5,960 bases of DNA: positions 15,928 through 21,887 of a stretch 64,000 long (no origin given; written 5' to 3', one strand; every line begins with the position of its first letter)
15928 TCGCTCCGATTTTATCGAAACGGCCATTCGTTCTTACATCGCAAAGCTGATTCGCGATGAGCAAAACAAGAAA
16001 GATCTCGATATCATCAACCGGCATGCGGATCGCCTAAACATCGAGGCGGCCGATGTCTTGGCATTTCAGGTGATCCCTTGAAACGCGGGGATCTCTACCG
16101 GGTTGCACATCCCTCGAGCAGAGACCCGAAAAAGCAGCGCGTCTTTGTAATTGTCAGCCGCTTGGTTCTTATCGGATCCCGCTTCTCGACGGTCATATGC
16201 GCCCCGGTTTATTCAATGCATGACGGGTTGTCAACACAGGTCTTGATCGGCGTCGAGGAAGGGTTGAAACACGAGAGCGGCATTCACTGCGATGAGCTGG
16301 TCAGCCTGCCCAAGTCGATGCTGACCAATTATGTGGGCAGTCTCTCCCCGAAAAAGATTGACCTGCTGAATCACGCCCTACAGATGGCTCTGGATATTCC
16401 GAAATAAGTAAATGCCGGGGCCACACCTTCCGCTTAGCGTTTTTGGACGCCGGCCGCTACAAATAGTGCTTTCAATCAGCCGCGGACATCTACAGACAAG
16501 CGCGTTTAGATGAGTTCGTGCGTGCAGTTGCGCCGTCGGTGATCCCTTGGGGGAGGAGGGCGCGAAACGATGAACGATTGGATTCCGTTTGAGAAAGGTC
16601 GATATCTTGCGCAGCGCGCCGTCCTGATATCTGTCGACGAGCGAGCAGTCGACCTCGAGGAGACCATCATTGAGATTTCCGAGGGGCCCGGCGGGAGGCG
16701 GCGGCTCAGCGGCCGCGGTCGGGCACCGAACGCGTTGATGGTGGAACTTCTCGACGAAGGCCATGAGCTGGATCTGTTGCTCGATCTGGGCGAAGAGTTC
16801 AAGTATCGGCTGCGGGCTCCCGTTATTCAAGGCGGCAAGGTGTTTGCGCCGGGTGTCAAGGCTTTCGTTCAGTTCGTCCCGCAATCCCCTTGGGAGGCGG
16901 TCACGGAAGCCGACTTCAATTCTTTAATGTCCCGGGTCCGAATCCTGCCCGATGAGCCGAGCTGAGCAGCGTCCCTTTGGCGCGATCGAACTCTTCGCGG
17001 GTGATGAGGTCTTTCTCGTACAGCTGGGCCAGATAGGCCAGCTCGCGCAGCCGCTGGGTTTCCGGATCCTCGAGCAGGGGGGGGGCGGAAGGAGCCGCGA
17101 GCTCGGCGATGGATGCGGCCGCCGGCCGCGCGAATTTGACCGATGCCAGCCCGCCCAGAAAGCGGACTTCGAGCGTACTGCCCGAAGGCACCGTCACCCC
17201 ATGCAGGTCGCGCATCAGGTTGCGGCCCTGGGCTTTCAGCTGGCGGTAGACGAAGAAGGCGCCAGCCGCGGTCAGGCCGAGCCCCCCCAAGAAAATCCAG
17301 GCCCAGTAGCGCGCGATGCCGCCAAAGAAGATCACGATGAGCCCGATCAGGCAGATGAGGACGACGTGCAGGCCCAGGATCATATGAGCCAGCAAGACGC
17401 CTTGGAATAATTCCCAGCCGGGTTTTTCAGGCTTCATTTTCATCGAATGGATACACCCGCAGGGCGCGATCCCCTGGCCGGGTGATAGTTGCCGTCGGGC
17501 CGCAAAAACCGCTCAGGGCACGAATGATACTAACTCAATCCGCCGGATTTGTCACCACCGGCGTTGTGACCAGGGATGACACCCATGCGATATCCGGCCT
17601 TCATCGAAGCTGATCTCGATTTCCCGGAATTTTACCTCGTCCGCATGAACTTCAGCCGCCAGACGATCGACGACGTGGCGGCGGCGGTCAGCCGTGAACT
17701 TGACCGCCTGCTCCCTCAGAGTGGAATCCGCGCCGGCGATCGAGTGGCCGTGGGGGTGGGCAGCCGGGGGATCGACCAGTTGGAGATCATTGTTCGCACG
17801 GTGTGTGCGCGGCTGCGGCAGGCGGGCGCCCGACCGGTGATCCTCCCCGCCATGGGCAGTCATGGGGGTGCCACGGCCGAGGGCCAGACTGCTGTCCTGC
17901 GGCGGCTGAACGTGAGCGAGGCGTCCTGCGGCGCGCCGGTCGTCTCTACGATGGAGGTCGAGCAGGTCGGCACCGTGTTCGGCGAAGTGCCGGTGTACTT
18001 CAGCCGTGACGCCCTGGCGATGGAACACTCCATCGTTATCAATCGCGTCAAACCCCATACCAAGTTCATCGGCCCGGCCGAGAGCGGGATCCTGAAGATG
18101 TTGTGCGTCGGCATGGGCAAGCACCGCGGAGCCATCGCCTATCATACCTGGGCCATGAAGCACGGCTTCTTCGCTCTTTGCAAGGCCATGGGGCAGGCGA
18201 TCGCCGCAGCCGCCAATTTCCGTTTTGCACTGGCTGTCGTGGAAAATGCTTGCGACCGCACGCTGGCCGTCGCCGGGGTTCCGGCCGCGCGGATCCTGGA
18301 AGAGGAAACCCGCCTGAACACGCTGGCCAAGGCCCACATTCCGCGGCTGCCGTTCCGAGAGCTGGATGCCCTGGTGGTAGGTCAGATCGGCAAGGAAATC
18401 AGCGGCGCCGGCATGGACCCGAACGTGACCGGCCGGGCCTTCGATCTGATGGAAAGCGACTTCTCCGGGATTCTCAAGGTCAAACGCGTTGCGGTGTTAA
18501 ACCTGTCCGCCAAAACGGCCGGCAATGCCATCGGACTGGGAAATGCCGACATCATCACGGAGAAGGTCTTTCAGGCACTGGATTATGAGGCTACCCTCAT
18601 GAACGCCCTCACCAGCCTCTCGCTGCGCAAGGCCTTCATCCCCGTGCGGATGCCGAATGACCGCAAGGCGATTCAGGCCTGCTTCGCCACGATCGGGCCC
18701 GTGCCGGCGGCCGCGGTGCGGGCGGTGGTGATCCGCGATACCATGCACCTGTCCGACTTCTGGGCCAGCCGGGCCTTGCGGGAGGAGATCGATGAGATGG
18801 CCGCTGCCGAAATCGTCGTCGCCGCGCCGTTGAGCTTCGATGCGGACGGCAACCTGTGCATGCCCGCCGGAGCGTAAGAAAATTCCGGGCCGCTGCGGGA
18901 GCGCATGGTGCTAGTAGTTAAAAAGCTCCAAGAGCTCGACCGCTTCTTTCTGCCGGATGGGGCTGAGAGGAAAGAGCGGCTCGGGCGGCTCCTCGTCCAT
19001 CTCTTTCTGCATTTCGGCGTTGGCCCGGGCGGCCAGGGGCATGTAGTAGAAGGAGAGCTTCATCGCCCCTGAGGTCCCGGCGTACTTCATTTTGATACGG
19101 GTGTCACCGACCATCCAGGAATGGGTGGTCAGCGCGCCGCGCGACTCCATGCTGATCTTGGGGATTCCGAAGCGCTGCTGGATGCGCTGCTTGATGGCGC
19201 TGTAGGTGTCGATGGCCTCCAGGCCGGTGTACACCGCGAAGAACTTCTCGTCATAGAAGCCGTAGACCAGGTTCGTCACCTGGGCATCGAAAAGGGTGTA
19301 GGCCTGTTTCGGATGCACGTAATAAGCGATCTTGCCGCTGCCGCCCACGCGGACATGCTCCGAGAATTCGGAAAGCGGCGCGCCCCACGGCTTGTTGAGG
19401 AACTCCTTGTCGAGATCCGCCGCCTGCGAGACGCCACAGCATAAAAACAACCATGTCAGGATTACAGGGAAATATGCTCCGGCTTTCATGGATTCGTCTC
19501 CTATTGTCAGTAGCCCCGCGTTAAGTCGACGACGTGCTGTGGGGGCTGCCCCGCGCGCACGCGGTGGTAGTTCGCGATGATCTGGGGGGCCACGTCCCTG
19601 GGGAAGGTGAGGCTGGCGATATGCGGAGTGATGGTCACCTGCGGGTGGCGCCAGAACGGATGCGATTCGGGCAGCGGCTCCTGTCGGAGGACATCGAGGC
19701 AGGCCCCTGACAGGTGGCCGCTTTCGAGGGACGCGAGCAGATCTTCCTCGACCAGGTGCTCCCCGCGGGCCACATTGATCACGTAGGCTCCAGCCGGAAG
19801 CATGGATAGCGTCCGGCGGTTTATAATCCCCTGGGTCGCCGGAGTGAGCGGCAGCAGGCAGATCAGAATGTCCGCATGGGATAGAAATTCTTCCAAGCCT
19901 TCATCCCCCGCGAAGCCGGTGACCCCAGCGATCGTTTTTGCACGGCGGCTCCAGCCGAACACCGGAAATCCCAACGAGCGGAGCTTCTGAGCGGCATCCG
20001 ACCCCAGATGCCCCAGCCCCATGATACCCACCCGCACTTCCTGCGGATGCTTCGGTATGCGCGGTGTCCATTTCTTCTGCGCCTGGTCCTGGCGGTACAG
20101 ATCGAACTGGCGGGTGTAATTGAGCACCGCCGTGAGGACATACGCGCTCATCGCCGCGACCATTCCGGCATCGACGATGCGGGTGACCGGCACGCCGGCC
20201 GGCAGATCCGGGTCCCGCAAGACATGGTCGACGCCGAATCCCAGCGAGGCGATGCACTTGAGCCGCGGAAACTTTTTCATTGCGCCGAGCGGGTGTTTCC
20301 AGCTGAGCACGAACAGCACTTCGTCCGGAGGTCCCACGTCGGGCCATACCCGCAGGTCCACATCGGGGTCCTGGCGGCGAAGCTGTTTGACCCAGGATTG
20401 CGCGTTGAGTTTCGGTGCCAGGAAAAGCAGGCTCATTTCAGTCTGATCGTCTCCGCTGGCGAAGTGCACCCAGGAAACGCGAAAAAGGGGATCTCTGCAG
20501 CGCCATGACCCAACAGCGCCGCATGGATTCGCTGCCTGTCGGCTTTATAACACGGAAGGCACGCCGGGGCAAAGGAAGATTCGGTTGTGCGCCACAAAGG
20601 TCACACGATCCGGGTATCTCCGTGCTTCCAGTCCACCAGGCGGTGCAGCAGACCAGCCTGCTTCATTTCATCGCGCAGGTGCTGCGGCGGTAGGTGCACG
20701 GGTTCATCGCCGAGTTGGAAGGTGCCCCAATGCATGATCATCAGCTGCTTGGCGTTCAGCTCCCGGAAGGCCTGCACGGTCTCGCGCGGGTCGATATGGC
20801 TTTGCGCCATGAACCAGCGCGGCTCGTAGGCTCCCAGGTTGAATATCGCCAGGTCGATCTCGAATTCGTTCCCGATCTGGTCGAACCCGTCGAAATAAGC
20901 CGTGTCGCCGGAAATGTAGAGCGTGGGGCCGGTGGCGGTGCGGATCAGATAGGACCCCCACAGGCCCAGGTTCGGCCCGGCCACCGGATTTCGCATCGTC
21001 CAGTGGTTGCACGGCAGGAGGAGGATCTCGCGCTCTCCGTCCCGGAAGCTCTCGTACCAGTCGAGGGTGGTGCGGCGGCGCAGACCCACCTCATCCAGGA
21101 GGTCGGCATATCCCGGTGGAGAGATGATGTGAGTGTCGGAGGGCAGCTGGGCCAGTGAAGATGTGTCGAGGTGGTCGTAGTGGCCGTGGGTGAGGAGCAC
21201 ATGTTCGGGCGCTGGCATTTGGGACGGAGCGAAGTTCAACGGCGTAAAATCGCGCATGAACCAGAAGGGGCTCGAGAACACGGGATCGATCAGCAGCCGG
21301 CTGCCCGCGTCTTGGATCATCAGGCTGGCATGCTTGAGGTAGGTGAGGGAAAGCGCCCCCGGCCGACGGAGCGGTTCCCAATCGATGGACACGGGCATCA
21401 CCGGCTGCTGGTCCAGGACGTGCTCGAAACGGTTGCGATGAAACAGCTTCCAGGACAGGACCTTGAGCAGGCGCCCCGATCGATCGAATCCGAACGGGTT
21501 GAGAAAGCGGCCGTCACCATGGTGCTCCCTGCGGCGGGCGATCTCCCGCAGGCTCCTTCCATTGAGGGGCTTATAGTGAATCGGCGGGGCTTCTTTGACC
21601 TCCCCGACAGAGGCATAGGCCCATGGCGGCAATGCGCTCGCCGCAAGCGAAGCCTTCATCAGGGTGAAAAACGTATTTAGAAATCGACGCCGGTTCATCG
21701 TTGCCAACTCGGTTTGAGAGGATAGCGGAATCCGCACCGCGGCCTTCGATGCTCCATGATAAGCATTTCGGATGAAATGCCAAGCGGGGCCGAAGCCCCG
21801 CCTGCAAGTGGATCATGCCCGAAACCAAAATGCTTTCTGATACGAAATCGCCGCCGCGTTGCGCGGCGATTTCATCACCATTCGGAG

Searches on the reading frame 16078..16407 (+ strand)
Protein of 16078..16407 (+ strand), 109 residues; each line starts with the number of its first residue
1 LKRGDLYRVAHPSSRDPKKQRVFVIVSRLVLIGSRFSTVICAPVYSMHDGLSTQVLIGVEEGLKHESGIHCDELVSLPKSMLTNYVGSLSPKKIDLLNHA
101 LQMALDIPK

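Call 3: search_protein_families(library=pfam, proteins=[window:16078-16407:+], max_evalue=0.1)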
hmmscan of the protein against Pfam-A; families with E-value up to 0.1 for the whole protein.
window:16078-16407:+ (109 aa): 1 family
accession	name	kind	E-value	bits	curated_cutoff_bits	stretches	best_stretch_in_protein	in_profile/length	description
PF02452.23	PemK_toxin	-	1.5e-12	48.1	23.1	1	2-103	1-107/109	PemK-like, MazF-like toxin of type II toxin-antitoxin system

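Call 4: search_protein_families(library=padloc, proteins=[window:16078-16407:+], max_evalue=0.1)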
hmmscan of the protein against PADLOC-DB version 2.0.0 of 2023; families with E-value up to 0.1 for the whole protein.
window:16078-16407:+ (109 aa): 0 families

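Call 6: search_protein_families(library=ncbifam, proteins=[window:16078-16407:+], max_evalue=0.01)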
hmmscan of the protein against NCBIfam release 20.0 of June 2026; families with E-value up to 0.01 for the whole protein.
window:16078-16407:+ (109 aa): 0 families

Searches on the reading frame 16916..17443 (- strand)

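Call 3: search_protein_families(library=pfam, proteins=[window:16916-17443:-], max_evalue=0.1)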
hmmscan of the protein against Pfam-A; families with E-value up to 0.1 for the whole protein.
window:16916-17443:- (175 aa): 4 families
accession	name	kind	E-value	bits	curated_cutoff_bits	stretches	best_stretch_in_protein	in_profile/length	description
PF09851.14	SHOCT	-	0.0011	19.1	27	1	138-160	6-28/28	Short C-terminal domain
PF05120.17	GvpG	-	0.005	17.4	30.6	1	133-160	35-62/67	Gas vesicle protein G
PF04380.18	BMFP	-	0.016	16.1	37.2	1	120-161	21-60/77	Membrane fusogenic activity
PF13567.11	DUF4131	-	0.035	14.2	31.6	1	27-82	7-64/165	Domain of unknown function (DUF4131)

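Call 4: search_protein_families(library=padloc, proteins=[window:16916-17443:-], max_evalue=0.1)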
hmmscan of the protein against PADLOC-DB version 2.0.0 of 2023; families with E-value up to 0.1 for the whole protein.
window:16916-17443:- (175 aa): 0 families

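Call 6: search_protein_families(library=ncbifam, proteins=[window:16916-17443:-], max_evalue=0.01)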
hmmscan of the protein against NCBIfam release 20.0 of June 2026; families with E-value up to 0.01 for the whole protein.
window:16916-17443:- (175 aa): 0 families

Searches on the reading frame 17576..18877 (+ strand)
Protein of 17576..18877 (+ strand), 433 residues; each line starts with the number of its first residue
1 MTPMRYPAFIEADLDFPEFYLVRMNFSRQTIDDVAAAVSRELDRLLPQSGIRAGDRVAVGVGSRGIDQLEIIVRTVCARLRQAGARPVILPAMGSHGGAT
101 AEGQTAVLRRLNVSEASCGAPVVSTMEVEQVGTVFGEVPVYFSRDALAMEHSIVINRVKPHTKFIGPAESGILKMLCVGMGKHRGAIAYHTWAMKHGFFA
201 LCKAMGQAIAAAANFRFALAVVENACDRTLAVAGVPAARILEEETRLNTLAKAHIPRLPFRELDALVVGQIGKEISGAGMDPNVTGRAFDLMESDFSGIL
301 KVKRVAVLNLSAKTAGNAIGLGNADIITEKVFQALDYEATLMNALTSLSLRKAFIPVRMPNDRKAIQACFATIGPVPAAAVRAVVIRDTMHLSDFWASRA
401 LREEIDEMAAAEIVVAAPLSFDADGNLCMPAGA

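Call 6: search_protein_families(library=ncbifam, proteins=[window:17576-18877:+], max_evalue=0.01)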
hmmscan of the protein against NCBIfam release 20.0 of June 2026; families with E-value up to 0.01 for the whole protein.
window:17576-18877:+ (433 aa): 2 families
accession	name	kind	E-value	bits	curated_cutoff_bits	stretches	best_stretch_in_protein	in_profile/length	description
NF052515.1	NPN_iso_grp_22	equivalog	4.3e-141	470.4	400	1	16-406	1-390/392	nickel pincer cofactor-dependent isomerase, group 22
NF052593.1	NPN_racem_MAR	equivalog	0.00045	18.9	500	1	71-234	76-247/415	nickel-dependent malate racemase, LarAH6 family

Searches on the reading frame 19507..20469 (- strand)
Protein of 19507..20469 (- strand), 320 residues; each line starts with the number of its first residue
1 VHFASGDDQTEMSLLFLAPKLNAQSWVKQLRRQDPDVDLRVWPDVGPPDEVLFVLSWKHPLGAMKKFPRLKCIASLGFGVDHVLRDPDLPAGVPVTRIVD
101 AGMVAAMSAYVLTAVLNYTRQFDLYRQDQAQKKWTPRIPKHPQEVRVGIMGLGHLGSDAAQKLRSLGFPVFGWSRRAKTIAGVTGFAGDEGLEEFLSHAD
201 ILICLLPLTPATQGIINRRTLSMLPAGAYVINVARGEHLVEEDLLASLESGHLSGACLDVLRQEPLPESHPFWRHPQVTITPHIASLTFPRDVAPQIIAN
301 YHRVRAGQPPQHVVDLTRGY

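Call 70: search_protein_families(library=pfam, proteins=[window:19507-20469:-], max_evalue=0.001)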
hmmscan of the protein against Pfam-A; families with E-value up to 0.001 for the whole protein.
window:19507-20469:- (320 aa): 2 families
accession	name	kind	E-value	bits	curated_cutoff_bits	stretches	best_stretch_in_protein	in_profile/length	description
PF02826.25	2-Hacid_dh_C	-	5.4e-50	169.7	25.1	1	113-285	2-178/178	D-isomer specific 2-hydroxyacid dehydrogenase, NAD binding domain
PF03446.21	NAD_binding_2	-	3.3e-06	27.7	21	1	146-234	1-93/161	NAD binding domain of 6-phosphogluconate dehydrogenase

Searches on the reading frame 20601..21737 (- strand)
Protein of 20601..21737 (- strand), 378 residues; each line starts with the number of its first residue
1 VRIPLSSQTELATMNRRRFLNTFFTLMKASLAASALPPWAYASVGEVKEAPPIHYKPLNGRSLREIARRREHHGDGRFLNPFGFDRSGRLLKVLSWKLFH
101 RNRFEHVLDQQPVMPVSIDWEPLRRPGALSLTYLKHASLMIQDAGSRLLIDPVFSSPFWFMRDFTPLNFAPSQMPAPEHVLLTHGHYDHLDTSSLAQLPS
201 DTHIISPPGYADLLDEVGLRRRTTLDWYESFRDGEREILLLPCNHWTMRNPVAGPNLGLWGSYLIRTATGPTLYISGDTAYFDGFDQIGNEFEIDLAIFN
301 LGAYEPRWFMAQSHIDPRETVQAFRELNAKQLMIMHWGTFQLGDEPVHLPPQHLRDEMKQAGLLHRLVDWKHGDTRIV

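Call 70: search_protein_families(library=pfam, proteins=[window:20601-21737:-], max_evalue=0.001)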
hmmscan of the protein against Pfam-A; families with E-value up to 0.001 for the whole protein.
window:20601-21737:- (378 aa): 3 families
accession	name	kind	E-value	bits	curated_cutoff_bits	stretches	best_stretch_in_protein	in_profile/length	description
PF12706.13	Lactamase_B_2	-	4.8e-33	114.9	27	1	147-337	2-200/200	Beta-lactamase superfamily domain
PF13483.12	Lactamase_B_3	-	8.4e-10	39.3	24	1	131-336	2-160/160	Beta-lactamase superfamily domain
PF00753.33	Lactamase_B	-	4.1e-07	30.6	22.7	1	136-285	6-156/196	Metallo-beta-lactamase superfamily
